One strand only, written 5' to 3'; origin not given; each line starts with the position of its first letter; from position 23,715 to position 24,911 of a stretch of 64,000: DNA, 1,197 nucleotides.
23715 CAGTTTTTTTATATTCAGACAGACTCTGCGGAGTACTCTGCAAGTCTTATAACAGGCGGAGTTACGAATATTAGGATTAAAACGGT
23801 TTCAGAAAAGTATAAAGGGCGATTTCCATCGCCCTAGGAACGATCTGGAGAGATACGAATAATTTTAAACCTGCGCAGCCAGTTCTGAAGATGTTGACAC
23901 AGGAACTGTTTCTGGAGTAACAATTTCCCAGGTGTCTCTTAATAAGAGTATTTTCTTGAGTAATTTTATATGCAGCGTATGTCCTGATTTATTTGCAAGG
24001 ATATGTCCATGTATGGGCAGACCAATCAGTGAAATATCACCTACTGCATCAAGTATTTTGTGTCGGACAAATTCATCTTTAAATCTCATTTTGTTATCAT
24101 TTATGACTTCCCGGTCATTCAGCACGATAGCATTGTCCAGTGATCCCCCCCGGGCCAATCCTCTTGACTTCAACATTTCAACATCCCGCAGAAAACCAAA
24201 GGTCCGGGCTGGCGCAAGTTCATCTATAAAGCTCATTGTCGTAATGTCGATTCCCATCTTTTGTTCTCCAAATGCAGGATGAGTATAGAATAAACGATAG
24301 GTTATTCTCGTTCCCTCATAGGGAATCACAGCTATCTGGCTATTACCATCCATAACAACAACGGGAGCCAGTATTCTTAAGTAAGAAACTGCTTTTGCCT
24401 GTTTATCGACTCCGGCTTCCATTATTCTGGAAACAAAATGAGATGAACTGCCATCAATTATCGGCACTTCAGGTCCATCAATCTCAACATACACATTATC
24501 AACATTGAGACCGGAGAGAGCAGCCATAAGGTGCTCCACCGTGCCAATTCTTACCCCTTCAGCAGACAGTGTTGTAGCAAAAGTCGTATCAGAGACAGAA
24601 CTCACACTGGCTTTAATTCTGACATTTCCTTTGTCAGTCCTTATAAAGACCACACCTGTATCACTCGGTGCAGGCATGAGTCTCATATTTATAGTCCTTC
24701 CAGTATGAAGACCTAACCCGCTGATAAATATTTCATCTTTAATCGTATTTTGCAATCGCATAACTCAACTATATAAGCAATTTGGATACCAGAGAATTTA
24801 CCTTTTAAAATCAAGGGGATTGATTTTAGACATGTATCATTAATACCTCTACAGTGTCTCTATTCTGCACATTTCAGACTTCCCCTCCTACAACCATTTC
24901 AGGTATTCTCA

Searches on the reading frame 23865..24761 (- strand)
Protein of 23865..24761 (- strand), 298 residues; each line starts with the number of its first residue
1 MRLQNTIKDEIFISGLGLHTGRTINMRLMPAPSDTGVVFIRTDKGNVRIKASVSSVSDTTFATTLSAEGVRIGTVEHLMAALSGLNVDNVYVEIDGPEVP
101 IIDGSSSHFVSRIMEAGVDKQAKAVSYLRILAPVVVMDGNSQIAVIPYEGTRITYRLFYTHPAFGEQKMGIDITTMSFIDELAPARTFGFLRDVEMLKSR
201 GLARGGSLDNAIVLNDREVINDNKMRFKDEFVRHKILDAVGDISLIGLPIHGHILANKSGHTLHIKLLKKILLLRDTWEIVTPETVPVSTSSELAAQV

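Call 63: list_cluster_members(proteins=[window:23865-24761:-, window:3089-5863:+, window:42944-45427:+, window:56573-58720:-, window:40910-42823:+, window:28350-30893:+, window:34272-36125:+, window:58916-60475:-, window:24874-26265:-, window:54834-56558:-])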
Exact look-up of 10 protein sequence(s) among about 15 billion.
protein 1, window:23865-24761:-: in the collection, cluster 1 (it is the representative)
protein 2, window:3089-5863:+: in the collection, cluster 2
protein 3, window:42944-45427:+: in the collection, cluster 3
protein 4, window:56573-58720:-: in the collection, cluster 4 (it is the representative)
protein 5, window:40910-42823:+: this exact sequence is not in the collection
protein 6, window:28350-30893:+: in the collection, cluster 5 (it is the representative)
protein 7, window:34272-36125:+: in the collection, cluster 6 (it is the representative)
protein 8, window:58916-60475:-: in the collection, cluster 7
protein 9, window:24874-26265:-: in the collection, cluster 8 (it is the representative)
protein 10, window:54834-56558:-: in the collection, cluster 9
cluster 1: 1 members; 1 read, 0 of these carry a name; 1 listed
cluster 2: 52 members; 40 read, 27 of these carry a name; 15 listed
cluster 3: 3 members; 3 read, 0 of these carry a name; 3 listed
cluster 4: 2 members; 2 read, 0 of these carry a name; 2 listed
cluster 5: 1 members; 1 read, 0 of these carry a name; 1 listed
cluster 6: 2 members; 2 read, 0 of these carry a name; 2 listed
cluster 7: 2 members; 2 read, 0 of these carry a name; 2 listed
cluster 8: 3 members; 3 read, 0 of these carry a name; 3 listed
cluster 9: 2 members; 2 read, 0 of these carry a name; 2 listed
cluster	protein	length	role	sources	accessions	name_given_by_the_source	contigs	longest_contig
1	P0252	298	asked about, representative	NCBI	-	-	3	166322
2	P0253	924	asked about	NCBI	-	-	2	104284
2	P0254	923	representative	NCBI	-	-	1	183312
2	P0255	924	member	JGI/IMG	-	nitrate reductase NapA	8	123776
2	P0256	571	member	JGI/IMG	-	nitrate reductase NapA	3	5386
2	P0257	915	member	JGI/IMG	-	nitrate reductase NapA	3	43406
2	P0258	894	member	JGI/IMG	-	nitrate reductase NapA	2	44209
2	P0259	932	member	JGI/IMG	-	nitrate reductase NapA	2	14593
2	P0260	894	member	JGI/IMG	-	nitrate reductase NapA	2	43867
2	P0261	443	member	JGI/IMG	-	nitrate reductase NapA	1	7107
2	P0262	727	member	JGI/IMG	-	nitrate reductase NapA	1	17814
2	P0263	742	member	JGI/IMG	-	nitrate reductase NapA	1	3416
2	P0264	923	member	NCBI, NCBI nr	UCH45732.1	MAG: nitrate reductase catalytic subunit NapA [Nitrospiraceae bacterium]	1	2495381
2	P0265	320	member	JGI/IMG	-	nitrate reductase NapA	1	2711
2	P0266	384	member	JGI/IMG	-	nitrate reductase NapA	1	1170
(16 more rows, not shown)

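Call 64: find_encoding_contigs(protein=P0264, flank=10000, max_places=2)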
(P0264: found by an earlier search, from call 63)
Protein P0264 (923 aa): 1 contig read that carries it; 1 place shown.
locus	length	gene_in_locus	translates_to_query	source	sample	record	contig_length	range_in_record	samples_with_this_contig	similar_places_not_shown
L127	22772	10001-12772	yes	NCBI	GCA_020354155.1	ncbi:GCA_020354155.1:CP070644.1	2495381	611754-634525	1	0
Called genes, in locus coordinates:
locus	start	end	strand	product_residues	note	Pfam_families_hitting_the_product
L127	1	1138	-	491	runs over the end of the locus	PF02470:MlaD, PF28544:Helical_needle, PF27164:Aq_493_lipo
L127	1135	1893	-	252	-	PF00005:ABC_tran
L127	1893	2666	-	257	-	PF02405:MlaE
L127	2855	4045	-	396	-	PF25967:RND-MFP_C (faint), PF25876:HH_MFP_RND (weak), PF25893:HH_CzcB (weak), PF25989:YknX_C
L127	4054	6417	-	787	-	PF02687:FtsX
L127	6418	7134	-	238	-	PF03193:RsgA_GTPase (weak), PF00005:ABC_tran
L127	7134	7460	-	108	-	PF07238:PilZ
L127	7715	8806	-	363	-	-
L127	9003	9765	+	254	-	PF00672:HAMP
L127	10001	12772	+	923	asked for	PF10518:TAT_signal (weak), PF04879:Molybdop_Fe4S4, PF00384:Molybdopterin, PF01568:Molydop_binding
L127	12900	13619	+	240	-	PF13187:Fer4_9 (faint), PF13183:Fer4_8 (faint), PF13534:Fer4_17 (faint), PF13237:Fer4_10 (faint), PF00037:Fer4 (weak), PF12797:Fer4_2 (faint), PF12838:Fer4_7, PF12838:Fer4_7, +5 more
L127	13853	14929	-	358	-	PF00515:TPR_1 (faint), PF13176:TPR_7 (faint), PF13181:TPR_8 (faint), PF13431:TPR_17 (faint), PF14559:TPR_19 (faint), PF25064:ARM_TT21_5th (faint), PF07719:TPR_2 (faint), PF13424:TPR_12 (weak), +2 more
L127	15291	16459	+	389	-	PF00579:tRNA-synt_1b, PF01479:S4 (weak)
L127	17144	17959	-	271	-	-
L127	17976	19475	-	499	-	PF13439:Glyco_transf_4 (weak), PF13432:TPR_16 (faint), PF00534:Glycos_transf_1, PF13692:Glyco_trans_1_4, PF07719:TPR_2 (faint), PF13428:TPR_14 (faint), PF14559:TPR_19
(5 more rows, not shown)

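Call 65: find_encoding_contigs(protein=P0254, flank=10000, max_places=2)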
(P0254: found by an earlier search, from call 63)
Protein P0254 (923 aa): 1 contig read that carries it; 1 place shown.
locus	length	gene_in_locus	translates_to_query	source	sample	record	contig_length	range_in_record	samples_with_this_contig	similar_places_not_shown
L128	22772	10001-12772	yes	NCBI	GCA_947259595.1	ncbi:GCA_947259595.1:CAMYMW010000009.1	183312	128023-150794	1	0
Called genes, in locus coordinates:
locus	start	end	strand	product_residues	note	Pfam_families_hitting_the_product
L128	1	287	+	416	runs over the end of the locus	PF00044:Gp_dh_N, PF02800:Gp_dh_C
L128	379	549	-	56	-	-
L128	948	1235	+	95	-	-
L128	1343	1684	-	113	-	PF04430:DUF498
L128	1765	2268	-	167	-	PF00293:NUDIX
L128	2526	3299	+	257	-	PF08543:Phos_pyr_kin, PF00294:PfkB (weak)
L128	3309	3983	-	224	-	PF04079:SMC_ScpB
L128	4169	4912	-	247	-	PF00882:Zn_dep_PLPC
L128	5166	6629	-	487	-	PF13435:Cytochrome_C554 (faint), PF09699:Paired_CXXCH_1 (faint), PF14537:Cytochrom_c3_2 (faint), PF14522:Cytochrome_C7 (weak), PF13447:Multi-haem_cyto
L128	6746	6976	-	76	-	PF03927:NapD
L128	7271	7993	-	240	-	PF00072:Response_reg, PF00486:Trans_reg_C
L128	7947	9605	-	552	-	PF11845:Tll0287-like, PF00672:HAMP (weak), PF00512:HisKA, PF13581:HATPase_c_2 (weak), PF02518:HATPase_c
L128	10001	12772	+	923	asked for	PF10518:TAT_signal (weak), PF04879:Molybdop_Fe4S4, PF00384:Molybdopterin, PF01568:Molydop_binding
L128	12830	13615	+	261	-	PF13183:Fer4_8 (faint), PF13187:Fer4_9 (faint), PF12797:Fer4_2 (faint), PF13484:Fer4_16 (faint), PF00037:Fer4 (faint), PF12838:Fer4_7 (weak), PF13237:Fer4_10 (weak), PF12838:Fer4_7, +3 more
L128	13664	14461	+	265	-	PF12801:Fer4_5, PF00037:Fer4 (faint), PF12838:Fer4_7 (faint), PF13187:Fer4_9 (faint), PF12837:Fer4_6 (weak), PF13237:Fer4_10, PF14697:Fer4_21 (weak)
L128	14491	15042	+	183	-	PF03892:NapB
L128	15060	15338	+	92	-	PF03927:NapD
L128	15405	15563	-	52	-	-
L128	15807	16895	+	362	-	PF12038:QTMAN_N, PF00534:Glycos_transf_1, PF13692:Glyco_trans_1_4 (weak)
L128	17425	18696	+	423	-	PF08447:PAS_3, PF00989:PAS, PF08448:PAS_4, PF13426:PAS_9, PF08447:PAS_3 (weak), PF00196:GerE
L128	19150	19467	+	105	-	-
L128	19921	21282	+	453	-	-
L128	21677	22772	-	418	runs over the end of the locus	PF07719:TPR_2 (faint), PF13174:TPR_6 (faint), PF13181:TPR_8 (faint), PF13374:TPR_10 (faint), PF13424:TPR_12 (weak), PF13428:TPR_14 (faint), PF14559:TPR_19 (weak), PF14559:TPR_19, +8 more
